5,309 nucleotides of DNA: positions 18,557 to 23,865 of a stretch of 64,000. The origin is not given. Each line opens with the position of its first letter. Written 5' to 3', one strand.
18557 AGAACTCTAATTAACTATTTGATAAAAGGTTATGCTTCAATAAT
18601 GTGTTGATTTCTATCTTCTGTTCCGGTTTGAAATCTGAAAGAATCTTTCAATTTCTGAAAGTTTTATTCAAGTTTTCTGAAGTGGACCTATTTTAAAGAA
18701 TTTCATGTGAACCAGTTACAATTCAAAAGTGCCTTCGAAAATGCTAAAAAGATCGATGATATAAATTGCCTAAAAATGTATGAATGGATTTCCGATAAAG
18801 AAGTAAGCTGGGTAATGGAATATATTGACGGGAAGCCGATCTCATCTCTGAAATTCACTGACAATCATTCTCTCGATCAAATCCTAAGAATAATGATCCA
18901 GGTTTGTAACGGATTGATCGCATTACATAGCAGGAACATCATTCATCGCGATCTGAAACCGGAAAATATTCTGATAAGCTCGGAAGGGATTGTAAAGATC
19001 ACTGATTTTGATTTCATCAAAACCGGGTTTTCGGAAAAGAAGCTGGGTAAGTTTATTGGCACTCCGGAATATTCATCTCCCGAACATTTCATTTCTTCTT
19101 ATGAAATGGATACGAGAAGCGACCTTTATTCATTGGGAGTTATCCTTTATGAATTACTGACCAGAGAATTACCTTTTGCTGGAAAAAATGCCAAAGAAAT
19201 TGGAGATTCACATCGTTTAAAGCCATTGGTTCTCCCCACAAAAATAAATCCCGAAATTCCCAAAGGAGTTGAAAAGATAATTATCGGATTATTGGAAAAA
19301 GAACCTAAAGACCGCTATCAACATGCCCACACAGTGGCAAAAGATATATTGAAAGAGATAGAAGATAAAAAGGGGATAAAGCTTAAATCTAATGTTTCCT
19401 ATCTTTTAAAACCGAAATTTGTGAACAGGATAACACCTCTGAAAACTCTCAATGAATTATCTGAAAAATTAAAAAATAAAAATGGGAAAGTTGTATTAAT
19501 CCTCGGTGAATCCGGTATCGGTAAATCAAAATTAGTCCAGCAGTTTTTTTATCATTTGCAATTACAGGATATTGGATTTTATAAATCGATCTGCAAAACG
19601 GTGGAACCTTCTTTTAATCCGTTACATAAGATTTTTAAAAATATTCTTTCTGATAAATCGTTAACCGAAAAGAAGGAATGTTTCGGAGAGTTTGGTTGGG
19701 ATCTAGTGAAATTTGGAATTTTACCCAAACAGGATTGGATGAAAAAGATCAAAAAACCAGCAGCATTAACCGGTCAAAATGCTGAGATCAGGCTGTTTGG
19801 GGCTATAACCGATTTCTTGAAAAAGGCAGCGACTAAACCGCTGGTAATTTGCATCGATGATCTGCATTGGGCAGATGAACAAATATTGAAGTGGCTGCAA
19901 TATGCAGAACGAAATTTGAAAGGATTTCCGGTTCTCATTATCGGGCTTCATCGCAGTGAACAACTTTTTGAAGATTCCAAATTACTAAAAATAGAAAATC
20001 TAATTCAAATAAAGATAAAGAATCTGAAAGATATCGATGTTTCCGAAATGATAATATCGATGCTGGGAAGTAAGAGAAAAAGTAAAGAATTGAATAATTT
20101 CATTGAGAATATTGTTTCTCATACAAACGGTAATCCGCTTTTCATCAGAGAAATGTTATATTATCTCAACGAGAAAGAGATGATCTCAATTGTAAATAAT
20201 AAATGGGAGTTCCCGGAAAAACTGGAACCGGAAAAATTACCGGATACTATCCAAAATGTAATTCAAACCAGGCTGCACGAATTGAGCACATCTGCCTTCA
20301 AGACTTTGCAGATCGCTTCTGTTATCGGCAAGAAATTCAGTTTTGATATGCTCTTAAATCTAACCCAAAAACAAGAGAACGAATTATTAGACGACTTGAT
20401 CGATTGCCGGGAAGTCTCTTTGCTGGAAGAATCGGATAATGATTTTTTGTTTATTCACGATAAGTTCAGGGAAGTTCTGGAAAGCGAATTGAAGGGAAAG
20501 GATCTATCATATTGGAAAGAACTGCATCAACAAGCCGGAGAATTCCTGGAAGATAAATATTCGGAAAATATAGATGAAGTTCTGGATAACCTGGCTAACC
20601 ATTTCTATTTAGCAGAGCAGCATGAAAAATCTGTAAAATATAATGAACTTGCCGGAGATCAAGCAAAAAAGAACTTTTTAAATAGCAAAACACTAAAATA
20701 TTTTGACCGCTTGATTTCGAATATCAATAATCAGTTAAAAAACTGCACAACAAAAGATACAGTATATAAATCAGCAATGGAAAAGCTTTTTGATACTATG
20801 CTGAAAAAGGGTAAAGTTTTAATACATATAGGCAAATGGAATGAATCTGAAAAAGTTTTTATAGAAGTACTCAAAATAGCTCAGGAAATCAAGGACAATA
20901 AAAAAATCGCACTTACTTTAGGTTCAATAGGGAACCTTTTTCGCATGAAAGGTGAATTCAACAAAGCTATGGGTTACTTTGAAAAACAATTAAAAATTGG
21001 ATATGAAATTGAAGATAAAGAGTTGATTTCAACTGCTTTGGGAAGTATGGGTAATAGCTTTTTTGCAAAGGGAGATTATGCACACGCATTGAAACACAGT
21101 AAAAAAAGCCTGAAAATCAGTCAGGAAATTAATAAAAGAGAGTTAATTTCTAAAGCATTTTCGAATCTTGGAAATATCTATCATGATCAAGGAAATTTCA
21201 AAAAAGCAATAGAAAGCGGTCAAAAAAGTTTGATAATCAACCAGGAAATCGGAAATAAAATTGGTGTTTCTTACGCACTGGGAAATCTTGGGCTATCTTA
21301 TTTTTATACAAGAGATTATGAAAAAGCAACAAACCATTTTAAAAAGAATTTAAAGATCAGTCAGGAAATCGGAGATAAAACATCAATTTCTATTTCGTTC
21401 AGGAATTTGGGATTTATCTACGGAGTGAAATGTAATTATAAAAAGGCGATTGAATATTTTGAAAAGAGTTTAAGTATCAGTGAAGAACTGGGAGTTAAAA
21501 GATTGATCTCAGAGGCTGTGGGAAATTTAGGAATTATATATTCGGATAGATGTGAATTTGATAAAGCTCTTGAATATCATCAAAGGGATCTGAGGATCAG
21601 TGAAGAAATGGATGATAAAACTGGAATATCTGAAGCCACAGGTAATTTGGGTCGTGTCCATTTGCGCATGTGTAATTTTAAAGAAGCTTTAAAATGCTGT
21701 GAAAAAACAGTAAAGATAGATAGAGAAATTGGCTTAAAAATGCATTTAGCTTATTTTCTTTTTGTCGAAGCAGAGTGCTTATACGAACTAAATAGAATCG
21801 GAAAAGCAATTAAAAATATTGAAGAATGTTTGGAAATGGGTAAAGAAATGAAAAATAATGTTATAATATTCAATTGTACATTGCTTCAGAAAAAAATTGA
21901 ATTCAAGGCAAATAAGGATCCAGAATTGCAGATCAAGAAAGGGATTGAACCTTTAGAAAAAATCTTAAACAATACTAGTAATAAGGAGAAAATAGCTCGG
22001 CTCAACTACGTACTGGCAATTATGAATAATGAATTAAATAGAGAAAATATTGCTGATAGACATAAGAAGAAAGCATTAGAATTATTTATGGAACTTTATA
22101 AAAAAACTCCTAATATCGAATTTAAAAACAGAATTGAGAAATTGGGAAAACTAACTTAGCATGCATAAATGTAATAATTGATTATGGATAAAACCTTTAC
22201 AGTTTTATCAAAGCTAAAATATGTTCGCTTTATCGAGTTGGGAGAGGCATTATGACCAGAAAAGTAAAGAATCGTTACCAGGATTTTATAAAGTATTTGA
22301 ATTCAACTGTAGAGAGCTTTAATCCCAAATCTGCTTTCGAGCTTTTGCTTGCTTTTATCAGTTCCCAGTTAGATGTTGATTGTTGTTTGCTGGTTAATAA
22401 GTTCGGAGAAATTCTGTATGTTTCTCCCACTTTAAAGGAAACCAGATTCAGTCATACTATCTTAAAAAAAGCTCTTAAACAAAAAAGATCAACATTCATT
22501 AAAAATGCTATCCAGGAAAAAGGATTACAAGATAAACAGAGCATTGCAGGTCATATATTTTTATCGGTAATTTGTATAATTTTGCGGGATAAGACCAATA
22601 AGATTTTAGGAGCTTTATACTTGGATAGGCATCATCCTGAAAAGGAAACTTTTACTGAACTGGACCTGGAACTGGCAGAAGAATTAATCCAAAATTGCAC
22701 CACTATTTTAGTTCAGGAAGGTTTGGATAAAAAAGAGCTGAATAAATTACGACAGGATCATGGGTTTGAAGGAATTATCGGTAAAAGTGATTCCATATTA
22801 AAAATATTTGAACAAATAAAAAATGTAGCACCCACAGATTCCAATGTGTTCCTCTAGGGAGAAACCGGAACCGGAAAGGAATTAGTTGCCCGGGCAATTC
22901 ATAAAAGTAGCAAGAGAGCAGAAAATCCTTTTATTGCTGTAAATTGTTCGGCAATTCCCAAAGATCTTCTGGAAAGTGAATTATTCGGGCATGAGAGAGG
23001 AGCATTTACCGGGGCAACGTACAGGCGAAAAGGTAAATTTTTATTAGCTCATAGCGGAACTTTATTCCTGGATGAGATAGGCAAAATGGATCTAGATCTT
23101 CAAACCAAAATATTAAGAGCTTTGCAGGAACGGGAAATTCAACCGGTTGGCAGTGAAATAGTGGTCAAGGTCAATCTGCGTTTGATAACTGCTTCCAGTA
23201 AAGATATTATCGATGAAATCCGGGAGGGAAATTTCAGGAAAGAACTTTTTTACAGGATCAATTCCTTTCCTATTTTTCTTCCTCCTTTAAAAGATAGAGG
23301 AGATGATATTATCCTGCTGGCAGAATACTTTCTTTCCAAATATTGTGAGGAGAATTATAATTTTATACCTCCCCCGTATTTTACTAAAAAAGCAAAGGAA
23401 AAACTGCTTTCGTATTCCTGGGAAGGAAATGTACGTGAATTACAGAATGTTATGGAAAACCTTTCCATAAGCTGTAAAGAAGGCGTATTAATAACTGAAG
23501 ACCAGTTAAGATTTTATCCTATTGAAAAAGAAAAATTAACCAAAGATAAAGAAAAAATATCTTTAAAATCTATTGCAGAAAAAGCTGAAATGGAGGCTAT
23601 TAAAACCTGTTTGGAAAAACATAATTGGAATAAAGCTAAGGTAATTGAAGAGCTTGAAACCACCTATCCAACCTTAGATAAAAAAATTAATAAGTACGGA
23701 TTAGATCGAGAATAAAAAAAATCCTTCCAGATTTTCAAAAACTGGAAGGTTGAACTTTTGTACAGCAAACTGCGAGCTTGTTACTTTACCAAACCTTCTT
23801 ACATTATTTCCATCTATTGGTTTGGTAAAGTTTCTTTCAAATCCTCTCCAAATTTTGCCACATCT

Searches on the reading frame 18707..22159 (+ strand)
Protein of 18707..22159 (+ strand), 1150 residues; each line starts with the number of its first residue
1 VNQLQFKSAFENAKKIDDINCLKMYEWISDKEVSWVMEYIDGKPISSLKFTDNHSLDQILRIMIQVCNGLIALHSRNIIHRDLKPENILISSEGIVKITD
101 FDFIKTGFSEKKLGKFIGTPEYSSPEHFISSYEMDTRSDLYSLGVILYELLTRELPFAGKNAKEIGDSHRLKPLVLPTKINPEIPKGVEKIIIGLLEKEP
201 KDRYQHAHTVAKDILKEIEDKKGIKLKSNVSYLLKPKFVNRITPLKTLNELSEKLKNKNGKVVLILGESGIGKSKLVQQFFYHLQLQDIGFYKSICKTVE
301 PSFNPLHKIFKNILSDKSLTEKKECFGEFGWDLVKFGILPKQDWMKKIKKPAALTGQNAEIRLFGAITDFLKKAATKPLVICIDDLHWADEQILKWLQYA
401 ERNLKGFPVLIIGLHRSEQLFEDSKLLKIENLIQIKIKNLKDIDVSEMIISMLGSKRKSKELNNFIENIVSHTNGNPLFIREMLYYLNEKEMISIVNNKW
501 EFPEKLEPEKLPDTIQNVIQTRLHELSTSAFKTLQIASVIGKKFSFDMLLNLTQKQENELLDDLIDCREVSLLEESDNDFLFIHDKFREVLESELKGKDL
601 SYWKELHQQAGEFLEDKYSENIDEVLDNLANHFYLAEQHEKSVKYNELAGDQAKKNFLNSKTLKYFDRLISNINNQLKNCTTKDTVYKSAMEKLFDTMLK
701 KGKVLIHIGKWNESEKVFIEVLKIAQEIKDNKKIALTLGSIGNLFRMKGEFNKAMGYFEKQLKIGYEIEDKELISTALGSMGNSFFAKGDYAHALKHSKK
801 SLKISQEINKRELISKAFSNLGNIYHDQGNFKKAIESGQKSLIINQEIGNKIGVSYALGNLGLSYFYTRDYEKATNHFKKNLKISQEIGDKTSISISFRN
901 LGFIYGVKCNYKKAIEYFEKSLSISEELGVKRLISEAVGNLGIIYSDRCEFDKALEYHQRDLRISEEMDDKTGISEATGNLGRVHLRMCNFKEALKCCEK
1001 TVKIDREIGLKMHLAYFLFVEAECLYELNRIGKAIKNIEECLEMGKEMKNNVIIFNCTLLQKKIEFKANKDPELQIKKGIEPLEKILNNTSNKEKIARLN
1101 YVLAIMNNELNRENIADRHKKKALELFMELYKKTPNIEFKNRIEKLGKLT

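Call 4: search_protein_families(library=pfam, proteins=[window:18707-22159:+])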
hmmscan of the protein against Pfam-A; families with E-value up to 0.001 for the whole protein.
window:18707-22159:+ (1150 aa): 23 families
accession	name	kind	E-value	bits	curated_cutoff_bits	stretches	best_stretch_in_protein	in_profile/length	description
PF13424.12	TPR_12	-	3.6e-56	187.7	30.1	6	815-886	3-76/77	Tetratricopeptide repeat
PF00069.31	Pkinase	-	4.1e-39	135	31.7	1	15-211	54-259/263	Protein kinase domain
PF00515.34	TPR_1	-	9.4e-38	127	27.8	4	816-845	2-31/34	Tetratricopeptide repeat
PF07719.23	TPR_2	-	3.6e-36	120.7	27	1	816-846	2-32/34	Tetratricopeptide repeat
PF13374.12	TPR_10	-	2.6e-25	88.1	27.5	0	818-847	5-34/42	Tetratricopeptide repeat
PF07714.23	PK_Tyr_Ser-Thr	-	7.1e-23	81.7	23.1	1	4-205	46-250/258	Protein tyrosine and serine/threonine kinase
PF13176.12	TPR_7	-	7.7e-23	79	27.9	0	939-971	3-35/36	Tetratricopeptide repeat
PF13191.12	AAA_16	-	4.2e-17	63.6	32.6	1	238-405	2-160/167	AAA ATPase domain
PF13181.12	TPR_8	-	5.9e-17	60.8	25.7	0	816-837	2-23/34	Tetratricopeptide repeat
PF17874.7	TPR_MalT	-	1e-14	55.1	45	2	827-1000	13-186/336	MalT-like TPR region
PF13401.12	AAA_22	-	7.5e-09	36.4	27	1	259-420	4-129/130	AAA domain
PF12862.13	ANAPC5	-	3.6e-08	33.8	23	0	663-744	22-87/91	Anaphase-promoting complex subunit 5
PF01637.24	ATPase_2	-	3.3e-07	30.8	33.2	1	238-480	1-222/225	ATPase domain predominantly from Archaea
PF24885.1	TPR_NPHP3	-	3.6e-06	27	100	0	693-848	46-216/239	Nephrocystin-3 TPR domain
PF03109.22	ABC1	-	8.3e-06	25.5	22.9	1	11-103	122-213/244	ABC1 atypical kinase-like domain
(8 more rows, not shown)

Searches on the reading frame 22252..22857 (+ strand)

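Call 4: search_protein_families(library=pfam, proteins=[window:22252-22857:+])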
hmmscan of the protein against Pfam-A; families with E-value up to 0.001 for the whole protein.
window:22252-22857:+ (201 aa): 2 families
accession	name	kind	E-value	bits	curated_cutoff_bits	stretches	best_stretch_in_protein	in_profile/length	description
PF01590.32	GAF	-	2.6e-06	28.5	22.4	1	26-148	3-128/133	GAF domain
PF13185.12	GAF_2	-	4.4e-05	24.1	28.6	1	65-153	51-135/136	GAF domain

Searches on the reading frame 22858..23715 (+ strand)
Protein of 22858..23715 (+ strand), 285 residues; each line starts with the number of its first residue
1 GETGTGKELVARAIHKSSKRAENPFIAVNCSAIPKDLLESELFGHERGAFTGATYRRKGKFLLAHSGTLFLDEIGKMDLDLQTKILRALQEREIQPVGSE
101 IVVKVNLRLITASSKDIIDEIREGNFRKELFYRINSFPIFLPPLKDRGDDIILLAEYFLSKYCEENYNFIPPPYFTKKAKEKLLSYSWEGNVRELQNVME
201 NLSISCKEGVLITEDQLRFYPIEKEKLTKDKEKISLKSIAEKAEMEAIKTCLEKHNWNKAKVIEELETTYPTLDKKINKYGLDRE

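Call 38: find_related_loci(query=window:22858-23715:+, collection=genome_contigs, flank=8000)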
Query window:22858-23715:+ (285 aa) in genome_contigs; peptide patterns used: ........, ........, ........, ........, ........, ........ (x = any residue, [..] = any of these).
377 stretches matched a pattern; 237 encode a relative of the query (tblastn E <= 1e-3); the best 80 are kept; 80 distinct loci.
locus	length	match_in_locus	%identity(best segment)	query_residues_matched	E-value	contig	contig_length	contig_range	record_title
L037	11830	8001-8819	75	1-273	3e-136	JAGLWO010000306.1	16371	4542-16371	MAG: Candidatus Cloacimonadota bacterium isolate RS_12_26 ZL285.bin.26.fa_306, whole genome shotgun sequence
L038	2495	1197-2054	47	1-283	2e-80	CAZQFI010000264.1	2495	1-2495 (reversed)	MAG TPA_asm: uncultured Geobacteraceae bacterium isolate binchicken_co219_3 genome assembly, contig: k141_193581, whole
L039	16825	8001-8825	46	1-282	2e-78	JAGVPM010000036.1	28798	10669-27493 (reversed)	MAG: Candidatus Goldiibacteriota bacterium isolate DeMMO3_7 c_000000001310, whole genome shotgun sequence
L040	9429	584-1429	45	1-282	1e-74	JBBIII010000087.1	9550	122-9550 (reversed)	MAG: Ignavibacteriales bacterium isolate QH2S170213_bin_135 NODE_3274_length_9550_cov_21.901527, whole genome shotgun se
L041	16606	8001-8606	55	1-204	1e-72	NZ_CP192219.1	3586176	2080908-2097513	Halodesulfovibrio aestuarii strain DSM 17919 chromosome, complete genome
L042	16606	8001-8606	54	1-204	2e-72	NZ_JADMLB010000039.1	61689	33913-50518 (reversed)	MAG: Halodesulfovibrio sp. isolate N3 k99_1066, whole genome shotgun sequence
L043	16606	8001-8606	55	1-204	3e-72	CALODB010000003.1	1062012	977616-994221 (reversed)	MAG: uncultured Desulfovibrionaceae bacterium isolate LOGT_bin.0219 genome assembly, contig: contig_19907, whole genome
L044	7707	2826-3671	47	1-283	3e-72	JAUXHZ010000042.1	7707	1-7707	MAG: Candidatus Latescibacterota bacterium isolate CSMAG_2968 CSMAG_2968_k119_1359948_length_7707_cov_8.6981, whole geno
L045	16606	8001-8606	55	1-204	7e-72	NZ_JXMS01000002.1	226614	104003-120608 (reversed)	Halodesulfovibrio spirochaetisodalis strain JC271 contig2, whole genome shotgun sequence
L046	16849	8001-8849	42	1-282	2e-71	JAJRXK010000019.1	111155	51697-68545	MAG: Candidatus Krumholzibacteriota bacterium isolate Dive96_bin3.147 k141_1055607, whole genome shotgun sequence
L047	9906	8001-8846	43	1-284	5e-71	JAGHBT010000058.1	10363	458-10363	MAG: bacterium isolate AUK263 PB_MBMC_217_c_000000000247, whole genome shotgun sequence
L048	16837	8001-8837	45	1-283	3e-70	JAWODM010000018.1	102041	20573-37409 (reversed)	MAG: Candidatus Krumholzibacteriales bacterium isolate BLK5-2.bin.162 k191_1569103, whole genome shotgun sequence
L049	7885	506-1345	44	1-282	4e-70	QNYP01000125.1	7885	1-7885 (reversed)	MAG: Hydrogenothermus sp. isolate MAG 1 Ga0236248_1069, whole genome shotgun sequence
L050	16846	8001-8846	44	1-283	4e-70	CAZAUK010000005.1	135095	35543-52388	MAG TPA_asm: uncultured bacterium isolate binchicken_co17_184 genome assembly, contig: NODE_327_length_135095_cov_10.669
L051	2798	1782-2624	44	1-285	1e-70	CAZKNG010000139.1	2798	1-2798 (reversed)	MAG TPA_asm: uncultured bacterium isolate binchicken_co13_191 genome assembly, contig: NODE_67902_length_2798_cov_5.9343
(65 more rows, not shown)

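Call 62: search_protein_families(library=ncbifam, proteins=[window:22858-23715:+], max_evalue=0.00001)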
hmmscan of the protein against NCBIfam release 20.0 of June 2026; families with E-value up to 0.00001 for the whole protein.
window:22858-23715:+ (285 aa): 25 families
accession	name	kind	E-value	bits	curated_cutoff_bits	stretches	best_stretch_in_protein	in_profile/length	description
NF041552.1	TF_PrdR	equivalog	7.7e-90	301.9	795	1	1-281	297-577/577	sigma-54 dependent transcriptional regulator PrdR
NF003451.0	PRK05022.1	equivalog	2.6e-86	290.4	476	1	1-282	220-510/512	nitric oxide reductase transcriptional regulator NorR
TIGR01817.1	nifA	equivalog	3.9e-84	283.3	528.85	1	1-250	226-472/534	nif-specific transcriptional activator NifA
TIGR02915.1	PEP_resp_reg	equivalog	4e-83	279.7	502.6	1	1-282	169-444/445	PEP-CTERM-box response regulator transcription factor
NF008469.0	PRK11361.1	equivalog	2.3e-81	273.9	714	1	1-283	173-457/461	acetoacetate metabolism transcriptional regulator AtoC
NF038308.1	RNA_repair_RtcR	equivalog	3.9e-81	273.5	650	1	1-269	211-486/530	RNA repair transcriptional activator RtcR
NF050807.1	TransRegFlbDCaul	equivalog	2.7e-78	263.9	750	1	1-232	148-376/454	sigma-54-dependent transcriptional regulator FlbD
TIGR01818.1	ntrC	equivalog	6.7e-77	259.2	558.6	1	1-231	164-386/463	nitrogen regulation protein NR(I)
NF041946.1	LuxO_transreg_Vib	equivalog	7.8e-75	252.4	800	1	1-250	163-409/463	quorum-sensing sigma-54 dependent transcriptional regulator LuxO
TIGR02329.1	propionate_PrpR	equivalog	3.1e-74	250.5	499.2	1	1-278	242-525/526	propionate catabolism operon regulatory protein PrpR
NF049963.1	RespRegFlgRCampy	domain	6.8e-72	242.6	750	1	1-260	164-418/429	fla regulon two-component system response regulator FlgR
TIGR02974.1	phageshock_pspF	equivalog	1.9e-71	241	443.55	1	1-206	29-233/336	phage shock protein operon transcriptional activator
NF007689.0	PRK10365.1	equivalog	3.7e-71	240.2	760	1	1-277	169-439/441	sigma-54-dependent response regulator transcription factor ZraR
NF011953.0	PRK15424.1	equivalog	3.6e-68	230.5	703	1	1-278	249-532/538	propionate catabolism operon regulatory protein PrpR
NF041906.1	V4R_TF_MobR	exception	2e-66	224.7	999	1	1-280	262-544/544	phenol degradation transcriptional regulator MobR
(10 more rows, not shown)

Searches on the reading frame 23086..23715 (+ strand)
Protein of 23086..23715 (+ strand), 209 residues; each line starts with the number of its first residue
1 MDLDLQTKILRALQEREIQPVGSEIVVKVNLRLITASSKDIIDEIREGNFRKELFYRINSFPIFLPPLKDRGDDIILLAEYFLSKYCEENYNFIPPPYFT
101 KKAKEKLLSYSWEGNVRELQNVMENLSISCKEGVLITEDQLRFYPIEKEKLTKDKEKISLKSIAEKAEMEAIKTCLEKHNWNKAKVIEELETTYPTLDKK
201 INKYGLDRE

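Call 4: search_protein_families(library=pfam, proteins=[window:23086-23715:+])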
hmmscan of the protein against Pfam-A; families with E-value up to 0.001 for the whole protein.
window:23086-23715:+ (209 aa): 4 families
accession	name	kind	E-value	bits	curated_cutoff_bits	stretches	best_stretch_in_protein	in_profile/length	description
PF25601.1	AAA_lid_14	-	9e-19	67.5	27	1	69-153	1-82/87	AAA+ ATPase lid domain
PF00158.32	Sigma54_activat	-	8.7e-17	61.7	20.2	1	1-63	105-167/168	Sigma-54 interaction domain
PF02954.25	HTH_8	-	4.2e-07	30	22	1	165-204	3-42/42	Bacterial regulatory protein, Fis family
PF14532.12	Sigma54_activ_2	-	8.6e-05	23.2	25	1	5-68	85-138/138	Sigma-54 interaction domain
